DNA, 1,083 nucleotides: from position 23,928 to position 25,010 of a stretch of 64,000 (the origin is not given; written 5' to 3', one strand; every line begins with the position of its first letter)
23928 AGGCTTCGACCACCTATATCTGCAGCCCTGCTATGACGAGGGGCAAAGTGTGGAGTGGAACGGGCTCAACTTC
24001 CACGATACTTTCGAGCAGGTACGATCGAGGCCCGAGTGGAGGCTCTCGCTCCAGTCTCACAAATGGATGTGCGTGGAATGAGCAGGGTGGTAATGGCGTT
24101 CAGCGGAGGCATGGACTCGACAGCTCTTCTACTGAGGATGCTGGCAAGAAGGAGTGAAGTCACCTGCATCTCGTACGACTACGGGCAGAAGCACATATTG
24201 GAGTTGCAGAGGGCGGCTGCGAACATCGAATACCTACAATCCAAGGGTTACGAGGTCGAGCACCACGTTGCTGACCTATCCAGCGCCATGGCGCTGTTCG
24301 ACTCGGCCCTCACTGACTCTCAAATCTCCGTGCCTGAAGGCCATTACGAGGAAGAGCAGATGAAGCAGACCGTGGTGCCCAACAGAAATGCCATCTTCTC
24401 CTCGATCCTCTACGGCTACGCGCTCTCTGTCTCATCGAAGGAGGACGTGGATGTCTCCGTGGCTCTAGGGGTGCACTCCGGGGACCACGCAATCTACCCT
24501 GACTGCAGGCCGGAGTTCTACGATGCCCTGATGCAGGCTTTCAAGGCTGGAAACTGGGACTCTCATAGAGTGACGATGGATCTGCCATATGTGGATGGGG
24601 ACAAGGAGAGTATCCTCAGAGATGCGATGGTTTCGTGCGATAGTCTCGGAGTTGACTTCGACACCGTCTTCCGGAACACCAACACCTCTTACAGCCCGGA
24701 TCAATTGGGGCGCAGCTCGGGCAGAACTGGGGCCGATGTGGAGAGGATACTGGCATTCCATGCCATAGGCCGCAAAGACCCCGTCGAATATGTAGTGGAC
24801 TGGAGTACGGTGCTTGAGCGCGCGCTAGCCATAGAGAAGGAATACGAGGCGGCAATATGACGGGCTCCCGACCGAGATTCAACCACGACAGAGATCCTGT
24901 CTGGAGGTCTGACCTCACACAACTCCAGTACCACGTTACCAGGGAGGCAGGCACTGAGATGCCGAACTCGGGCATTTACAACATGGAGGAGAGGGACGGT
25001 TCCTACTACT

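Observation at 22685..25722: preQ0/archaeosine operon folE-queE-queC-msrB-queD with embedded msrB and an overlapping upstream RHH gene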

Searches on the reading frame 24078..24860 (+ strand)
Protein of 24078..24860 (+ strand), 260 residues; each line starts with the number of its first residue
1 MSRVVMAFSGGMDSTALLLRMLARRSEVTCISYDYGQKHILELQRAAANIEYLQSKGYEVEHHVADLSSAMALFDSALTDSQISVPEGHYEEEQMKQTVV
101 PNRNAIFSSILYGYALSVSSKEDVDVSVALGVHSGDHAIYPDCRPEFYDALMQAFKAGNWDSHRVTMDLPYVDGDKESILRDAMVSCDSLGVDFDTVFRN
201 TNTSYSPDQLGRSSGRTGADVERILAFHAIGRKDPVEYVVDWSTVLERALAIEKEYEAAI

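Call 5: search_protein_families(library=pfam, proteins=[window:24078-24860:+], max_evalue=0.01)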
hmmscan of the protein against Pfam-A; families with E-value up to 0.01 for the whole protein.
window:24078-24860:+ (260 aa): 5 families
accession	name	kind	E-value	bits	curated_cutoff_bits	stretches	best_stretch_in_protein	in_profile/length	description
PF06508.19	QueC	-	1.1e-39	136.6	22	1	4-229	2-208/210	Queuosine biosynthesis protein QueC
PF01171.26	ATP_bind_3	-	0.0021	18.3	27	1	4-39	2-41/182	PP-loop family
PF00733.27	Asn_synthase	-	0.0022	18.2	21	1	4-72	20-89/354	Asparagine synthase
PF00764.25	Arginosuc_synth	-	0.0026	18.3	27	1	3-52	1-53/162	Arginosuccinate synthase N-terminal HUP domain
PF24167.1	DUF7411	-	0.0083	16.2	28.7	0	4-68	3-66/194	Family of unknown function (DUF7411)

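Call 6: search_protein_families(library=ncbifam, proteins=[window:24078-24860:+], max_evalue=0.01)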
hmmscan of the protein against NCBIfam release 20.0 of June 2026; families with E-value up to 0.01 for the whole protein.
window:24078-24860:+ (260 aa): 8 families
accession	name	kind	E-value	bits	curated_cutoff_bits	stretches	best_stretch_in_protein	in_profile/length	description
TIGR00364.1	TIGR00364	equivalog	1e-36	126.4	150.3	1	5-207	2-187/201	7-cyano-7-deazaguanine synthase QueC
NF008317.0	PRK11106.1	equivalog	8.4e-27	94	378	1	1-184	1-175/231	7-cyano-7-deazaguanine synthase QueC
NF001770.0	PRK00509.1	equivalog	0.00049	19.2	334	1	2-48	5-52/401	argininosuccinate synthase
TIGR00032.1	argG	equivalog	0.00091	18.6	268.2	1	3-48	1-48/394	argininosuccinate synthase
TIGR02432.1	lysidine_TilS_N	equivalog_domain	0.0014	18.6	93.6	1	3-42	1-44/189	tRNA lysidine(34) synthetase TilS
NF011155.0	PRK14561.1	equivalog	0.0025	17.5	207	1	4-73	3-71/195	hypothetical protein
NF038212.1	argG_rel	exception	0.0053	15.6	425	1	2-47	15-62/381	argininosuccinate synthase-related protein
NF010392.0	PRK13820.1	equivalog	0.0057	15.7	512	1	2-61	3-63/395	argininosuccinate synthase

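Call 7: find_encoding_contigs(protein=window:24078-24860:+, flank=10000, max_places=6)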
Protein window:24078-24860:+ (260 aa): 1 contig read that carries it; 1 place shown.
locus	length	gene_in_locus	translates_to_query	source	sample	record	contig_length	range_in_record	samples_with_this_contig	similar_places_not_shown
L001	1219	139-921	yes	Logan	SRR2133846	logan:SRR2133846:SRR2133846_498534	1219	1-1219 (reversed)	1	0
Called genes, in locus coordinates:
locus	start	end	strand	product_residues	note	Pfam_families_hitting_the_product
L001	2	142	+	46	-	?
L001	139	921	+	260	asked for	PF06508:QueC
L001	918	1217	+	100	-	?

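Call 9: find_homologous_proteins(query=window:24078-24860:+, max_evalue=0.00001)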
Query window:24078-24860:+ (260 aa): 7989 proteins with E <= 0.00001 among 8000 candidates; the best 120 are listed.
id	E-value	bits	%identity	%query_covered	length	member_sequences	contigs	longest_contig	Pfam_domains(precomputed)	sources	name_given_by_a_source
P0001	1.2e-163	560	97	100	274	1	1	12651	PF06508.20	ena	-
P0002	1.9e-163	560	97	100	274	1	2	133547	PF06508.20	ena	-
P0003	2.1e-162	556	97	100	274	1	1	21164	PF06508.20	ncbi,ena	-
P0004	3.3e-162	555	97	100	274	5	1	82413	PF06508.20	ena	-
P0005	3.9e-162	555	97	100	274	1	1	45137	PF06508.20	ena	-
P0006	1.2e-161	554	96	100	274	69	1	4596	PF06508.20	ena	-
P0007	1.4e-160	550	96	100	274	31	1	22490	PF06508.20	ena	-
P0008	1.0e-143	495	85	100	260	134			PF06508.20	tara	tara:strand:+ start:423 stop:1205 length:783 start_codon:yes stop_codon:yes gene_type:complete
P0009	3.0e-143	493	83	99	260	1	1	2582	PF06508.20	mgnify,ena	mgnify:FL=1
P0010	3.3e-143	493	85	100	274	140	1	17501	PF06508.20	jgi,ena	-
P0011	8.7e-143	492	83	100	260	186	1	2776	PF06508.20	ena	-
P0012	9.1e-143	492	83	99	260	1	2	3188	PF06508.20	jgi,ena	-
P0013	1.2e-142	491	83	99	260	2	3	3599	PF06508.20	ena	-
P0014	1.3e-142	491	83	99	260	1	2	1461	PF06508.20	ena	-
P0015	4.1e-142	490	84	100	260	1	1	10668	PF06508.20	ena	-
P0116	1.5e-120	419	72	98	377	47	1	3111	PF06508.20,PF01641.27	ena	-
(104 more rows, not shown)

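Call 13: find_related_loci(query=A1, collection=genome_contigs, flank=7000)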
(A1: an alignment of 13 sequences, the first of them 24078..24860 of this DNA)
Query A1 (260 aa) in genome_contigs; peptide patterns used: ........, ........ (x = any residue, [..] = any of these).
600 stretches matched a pattern (row limit reached: there are more); 591 encode a relative of the query (tblastn E <= 1e-3); the best 80 are kept; 80 distinct loci.
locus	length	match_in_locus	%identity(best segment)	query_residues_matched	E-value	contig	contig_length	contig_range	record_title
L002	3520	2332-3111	83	1-260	2e-156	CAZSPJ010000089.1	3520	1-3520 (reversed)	MAG TPA_asm: uncultured Candidatus Poseidoniales archaeon isolate binchicken_co267_197 genome assembly, contig: NODE_260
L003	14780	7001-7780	80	1-260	3e-148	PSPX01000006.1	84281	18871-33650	MAG: Methanobacteriota archaeon isolate Guaymas_22 scaffold_608, whole genome shotgun sequence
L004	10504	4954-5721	73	3-258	3e-130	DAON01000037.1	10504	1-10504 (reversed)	MAG TPA_asm: Euryarchaeota archaeon UBA220 UBA220_contig_13199, whole genome shotgun sequence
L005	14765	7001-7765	70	1-255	3e-125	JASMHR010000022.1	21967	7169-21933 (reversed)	MAG: Candidatus Poseidoniaceae archaeon isolate ETNP7_MAG_77 NODE_22_length_21967_cov_2.999086, whole genome shotgun seq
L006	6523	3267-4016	72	1-250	5e-125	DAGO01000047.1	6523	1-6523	MAG TPA_asm: Euryarchaeota archaeon UBA10 UBA10_contig_14079, whole genome shotgun sequence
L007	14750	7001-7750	71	1-250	3e-125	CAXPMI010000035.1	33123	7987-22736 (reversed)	MAG: Candidatus Poseidoniaceae archaeon isolate 02um_A1D0714_6.38 genome assembly, contig: k127_39382, whole genome shot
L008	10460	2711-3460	70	1-250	1e-124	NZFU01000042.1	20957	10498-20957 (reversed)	MAG: Methanobacteriota archaeon isolate MED707 MHASMcontig_284991, whole genome shotgun sequence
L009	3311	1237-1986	71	1-250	1e-128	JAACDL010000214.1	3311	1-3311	MAG: Methanobacteriota archaeon isolate HS5BWF_bin.36 HS5bwf_k87_4031618_1_3311, whole genome shotgun sequence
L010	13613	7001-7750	71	1-250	4e-124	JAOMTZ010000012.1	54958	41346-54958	Candidatus Poseidoniaceae archaeon isolate AH-273-F07 AH-273-F07_NODE_12, whole genome shotgun sequence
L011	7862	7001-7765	71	1-255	9e-124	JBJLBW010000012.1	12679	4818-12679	MAG: Candidatus Poseidoniales archaeon isolate LRMED-029 MGIIb-P-LRMED-029-C13929, whole genome shotgun sequence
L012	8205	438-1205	70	1-256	1e-123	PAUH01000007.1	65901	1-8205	MAG: Methanobacteriota archaeon isolate SAT1510 76417, whole genome shotgun sequence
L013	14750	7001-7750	69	1-250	6e-123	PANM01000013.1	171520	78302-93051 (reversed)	MAG: Methanobacteriota archaeon isolate SAT2681 94528, whole genome shotgun sequence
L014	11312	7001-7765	70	1-255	6e-123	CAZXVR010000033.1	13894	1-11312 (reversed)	MAG TPA_asm: uncultured Candidatus Poseidoniales archaeon isolate SRP077602_co4_142 genome assembly, contig: NODE_7889_l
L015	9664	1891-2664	69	1-258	8e-123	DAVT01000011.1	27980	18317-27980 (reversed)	MAG TPA_asm: Euryarchaeota archaeon UBA501 UBA501_contig_4070, whole genome shotgun sequence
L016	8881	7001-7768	68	1-256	8e-123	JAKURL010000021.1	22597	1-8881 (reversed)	MAG: Candidatus Thalassarchaeum sp. isolate ALOHA_A2.5_54 A2.5-MGIIb-O1-3_21, whole genome shotgun sequence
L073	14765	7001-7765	58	3-257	3e-101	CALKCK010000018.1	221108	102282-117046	MAG: uncultured Pirellulaceae bacterium isolate S3_Bin_METABAT__29_sub_1 genome assembly, contig: c_000001110440, whole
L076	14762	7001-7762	59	5-258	3e-100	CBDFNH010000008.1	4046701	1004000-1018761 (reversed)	MAG: Mariniblastus sp. isolate 844e0ca8-63de-4b7c-a7b1-361d2aa9ca28 genome assembly, contig: contig_8, whole genome shot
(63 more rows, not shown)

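Call 16: search_solved_structures(query=window:24078-24860:+, max_evalue=0.001, show_alignments=2)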
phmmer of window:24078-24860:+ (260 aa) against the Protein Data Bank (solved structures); distinct sequences matched with E-value up to 0.001: 2.
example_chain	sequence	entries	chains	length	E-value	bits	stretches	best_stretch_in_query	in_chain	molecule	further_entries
2pg3_A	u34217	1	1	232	2.5e-21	79.4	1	1-168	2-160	Queuosine biosynthesis protein queC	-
3bl5_A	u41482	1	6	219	2.1e-13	53.5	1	3-150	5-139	Queuosine biosynthesis protein queC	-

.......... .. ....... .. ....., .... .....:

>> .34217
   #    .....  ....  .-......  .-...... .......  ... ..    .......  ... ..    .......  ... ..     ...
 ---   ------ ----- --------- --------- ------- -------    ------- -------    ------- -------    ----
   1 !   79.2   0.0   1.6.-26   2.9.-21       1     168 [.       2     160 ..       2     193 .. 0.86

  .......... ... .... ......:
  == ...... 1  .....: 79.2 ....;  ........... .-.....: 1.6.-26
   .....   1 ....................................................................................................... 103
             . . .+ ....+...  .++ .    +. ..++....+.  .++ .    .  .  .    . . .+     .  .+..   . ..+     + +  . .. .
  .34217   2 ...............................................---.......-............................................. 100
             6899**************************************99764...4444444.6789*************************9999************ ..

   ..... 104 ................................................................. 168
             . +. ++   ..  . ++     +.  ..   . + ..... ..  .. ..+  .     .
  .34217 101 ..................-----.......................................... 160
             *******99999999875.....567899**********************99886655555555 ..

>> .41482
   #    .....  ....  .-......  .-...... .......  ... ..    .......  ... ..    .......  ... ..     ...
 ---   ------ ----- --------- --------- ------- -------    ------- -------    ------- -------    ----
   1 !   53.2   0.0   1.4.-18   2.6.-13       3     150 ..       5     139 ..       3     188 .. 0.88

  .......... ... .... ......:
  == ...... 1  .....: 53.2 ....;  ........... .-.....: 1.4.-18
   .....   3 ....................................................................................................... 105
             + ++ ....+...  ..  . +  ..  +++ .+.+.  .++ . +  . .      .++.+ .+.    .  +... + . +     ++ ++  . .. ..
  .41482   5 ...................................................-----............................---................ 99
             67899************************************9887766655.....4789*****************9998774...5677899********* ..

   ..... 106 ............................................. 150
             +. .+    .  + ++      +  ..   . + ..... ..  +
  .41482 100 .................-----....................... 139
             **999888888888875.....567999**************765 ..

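Call 29: search_protein_families(library=pfam, proteins=[L073:4047-5657:-, L073:5650-6666:-, L073:6986-7795:+, L073:7818-8987:-, L073:9178-11571:-, L076:4005-5594:-, L076:5581-6681:-, L076:8642-9163:+, L076:9360-10046:+, L076:10554-12857:-], max_evalue=0.0001)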
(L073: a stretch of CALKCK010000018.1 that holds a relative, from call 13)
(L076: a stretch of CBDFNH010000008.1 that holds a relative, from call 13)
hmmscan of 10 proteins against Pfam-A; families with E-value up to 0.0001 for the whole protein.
L073:4047-5657:- (536 aa): 7 families
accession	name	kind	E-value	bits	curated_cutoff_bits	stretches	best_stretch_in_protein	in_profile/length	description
PF01078.27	Mg_chelatase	-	3.9e-94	314.3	20.3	1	219-425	1-206/207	Magnesium chelatase, subunit ChlI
PF13541.12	ChlI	-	2.1e-39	134.6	27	1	45-168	1-121/121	Subunit ChlI of Mg-chelatase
PF13335.12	Mg_chelatase_C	-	6.6e-30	104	26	1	433-528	2-94/94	Magnesium chelatase, subunit ChlI C-terminal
PF07728.20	AAA_5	-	1.3e-07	32.1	22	0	242-264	1-23/139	AAA domain (dynein-related subfamily)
PF00493.29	MCM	-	8.3e-07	28.8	23.3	0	318-383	114-179/224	MCM P-loop domain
PF05362.19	Lon_C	-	6.4e-06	26.3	21.1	1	123-180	127-189/205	Lon protease (S16) C-terminal proteolytic domain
PF00158.32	Sigma54_activat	-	1.2e-05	25.5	20.2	1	230-375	12-141/168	Sigma-54 interaction domain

L073:5650-6666:- (338 aa): 2 families
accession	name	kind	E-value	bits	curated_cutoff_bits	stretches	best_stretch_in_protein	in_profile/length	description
PF25583.1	WCX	-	9.1e-13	48.8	23.9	1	260-333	6-76/76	WCX domain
PF13280.12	WYL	-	3.7e-12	46.5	21.8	1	155-225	2-69/70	WYL domain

L073:6986-7795:+ (269 aa): 1 family
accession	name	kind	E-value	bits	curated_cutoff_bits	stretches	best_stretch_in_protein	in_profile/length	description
PF06508.19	QueC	-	9.4e-43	146.6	22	1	6-233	1-209/210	Queuosine biosynthesis protein QueC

L073:7818-8987:- (389 aa): 5 families
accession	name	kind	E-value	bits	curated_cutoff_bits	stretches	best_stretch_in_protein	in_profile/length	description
PF12799.13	LRR_4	-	6.4e-16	58.5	27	0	310-347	4-42/44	Leucine Rich repeats (2 copies)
PF23952.1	LRR_EndoS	-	1.5e-07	32.1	27.9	0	260-333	26-110/116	Endo-beta-N-acetylglucosaminidase EndoS LRR domain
PF25019.1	LRR_R13L1-DRL21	-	1.7e-06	28.4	27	0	299-357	63-123/127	R13L1/DRL21 LRRs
PF23211.1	LRR_LRWD1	-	4.3e-06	27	28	0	226-292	33-99/190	Leucine-rich repeat and WD repeat-containing protein 1, LRR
PF23598.1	LRR_14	-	2.3e-05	23.7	40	0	310-371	73-135/353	Leucine-rich repeat region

L073:9178-11571:- (797 aa): 8 families
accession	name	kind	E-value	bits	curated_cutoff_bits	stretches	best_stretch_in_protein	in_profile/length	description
PF01170.24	UPF0020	-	3.1e-52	177.6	22.3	1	164-369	1-196/197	RMKL-like, methyltransferase domain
PF10672.15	Methyltrans_SAM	-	1.1e-24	87.6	27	1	570-718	64-209/286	S-adenosylmethionine-dependent methyltransferase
PF22020.1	RlmL_1st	-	3.2e-23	81.9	27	1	6-61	1-55/55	RlmL ferredoxin-like domain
PF03602.21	Cons_hypoth95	-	1.6e-12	47.9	24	1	623-718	34-126/182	Conserved hypothetical protein 95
PF02926.22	THUMP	-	7.7e-12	45.9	20.6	1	71-155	3-84/84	THUMP domain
PF13847.12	Methyltransf_31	-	5.6e-10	39.5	27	0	254-295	29-69/145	Methyltransferase domain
PF05175.20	MTS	-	1.3e-07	31.8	23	0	249-313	51-114/170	Methyltransferase small domain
PF13649.12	Methyltransf_25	-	6.4e-07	30.4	27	0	641-710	8-70/97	Methyltransferase domain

L076:4005-5594:- (529 aa): 6 families
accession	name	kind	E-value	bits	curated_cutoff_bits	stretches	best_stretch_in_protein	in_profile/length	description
PF01078.27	Mg_chelatase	-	2.6e-94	314.8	20.3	1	212-418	1-206/207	Magnesium chelatase, subunit ChlI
PF13541.12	ChlI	-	2.6e-38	131.1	27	1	38-161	1-121/121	Subunit ChlI of Mg-chelatase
PF13335.12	Mg_chelatase_C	-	8.2e-30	103.7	26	1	426-521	2-94/94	Magnesium chelatase, subunit ChlI C-terminal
PF07728.20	AAA_5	-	2.7e-09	37.6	22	1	235-372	1-125/139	AAA domain (dynein-related subfamily)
PF00493.29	MCM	-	5.5e-08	32.6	23.3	1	311-378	114-181/224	MCM P-loop domain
PF00158.32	Sigma54_activat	-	7.4e-06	26.2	20.2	0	311-369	86-142/168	Sigma-54 interaction domain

L076:5581-6681:- (366 aa): 2 families
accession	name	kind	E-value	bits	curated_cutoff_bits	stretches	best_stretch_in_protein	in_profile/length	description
PF25583.1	WCX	-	2.6e-13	50.6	23.9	1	285-359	4-75/76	WCX domain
PF13280.12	WYL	-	2.5e-11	43.8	21.8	1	183-253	2-69/70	WYL domain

L076:8642-9163:+ (173 aa): 0 families

L076:9360-10046:+ (228 aa): 0 families

L076:10554-12857:- (767 aa): 8 families
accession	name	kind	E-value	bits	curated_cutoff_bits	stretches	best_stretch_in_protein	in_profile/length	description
PF01170.24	UPF0020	-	2.1e-50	171.6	22.3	1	163-367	1-195/197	RMKL-like, methyltransferase domain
PF22020.1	RlmL_1st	-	8e-21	74.2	27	1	2-60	1-55/55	RlmL ferredoxin-like domain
PF10672.15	Methyltrans_SAM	-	3.1e-17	63.2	27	1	548-689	68-208/286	S-adenosylmethionine-dependent methyltransferase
PF03602.21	Cons_hypoth95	-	2.1e-09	37.7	24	1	598-726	36-154/182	Conserved hypothetical protein 95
PF02926.22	THUMP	-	4e-08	34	20.6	1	70-154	3-84/84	THUMP domain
PF05175.20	MTS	-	3.2e-05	24.1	23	0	252-307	55-109/170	Methyltransferase small domain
PF13649.12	Methyltransf_25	-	3.7e-05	24.8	27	0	252-301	21-69/97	Methyltransferase domain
PF13847.12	Methyltransf_31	-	9.8e-05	22.5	27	0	244-303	20-81/145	Methyltransferase domain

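Call 52: search_protein_representatives(protein=P0116)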
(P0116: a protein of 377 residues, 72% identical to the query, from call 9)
Query: 377 residues. Proteins with E-value up to 0.001 (for the whole library): 14163; up to 1e-10: 6026; up to 1e-30: 141. The best 150 are listed.
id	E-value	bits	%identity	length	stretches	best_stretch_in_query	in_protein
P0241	2.1e-158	543.5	68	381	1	18-377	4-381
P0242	9.3e-87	307.7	58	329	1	18-265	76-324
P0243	7.8e-86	304.7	57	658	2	18-153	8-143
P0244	3.8e-82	292.5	59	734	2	18-155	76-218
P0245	1.1e-80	287.7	71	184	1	199-375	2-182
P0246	1.9e-78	280.4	51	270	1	18-272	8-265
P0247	8.0e-78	278.3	53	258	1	18-265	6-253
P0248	1.7e-76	273.9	54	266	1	18-271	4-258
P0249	3.9e-75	269.5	52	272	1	15-265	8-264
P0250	1.2e-72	261.3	50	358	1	18-271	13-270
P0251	2.2e-71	257.1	47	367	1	12-274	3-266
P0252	6.0e-71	255.7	59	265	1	19-222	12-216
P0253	8.1e-71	255.3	48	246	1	14-252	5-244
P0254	4.5e-69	249.5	68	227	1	208-375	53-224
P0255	1.3e-65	238.2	69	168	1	109-270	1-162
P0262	4.4e-58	213.4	48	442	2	17-158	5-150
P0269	2.1e-52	194.7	44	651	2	17-158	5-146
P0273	1.7e-47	178.5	45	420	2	16-158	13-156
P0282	1.1e-44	169.2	51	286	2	280-375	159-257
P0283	1.3e-44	169.0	45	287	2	268-375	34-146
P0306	2.7e-37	145.0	38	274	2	240-374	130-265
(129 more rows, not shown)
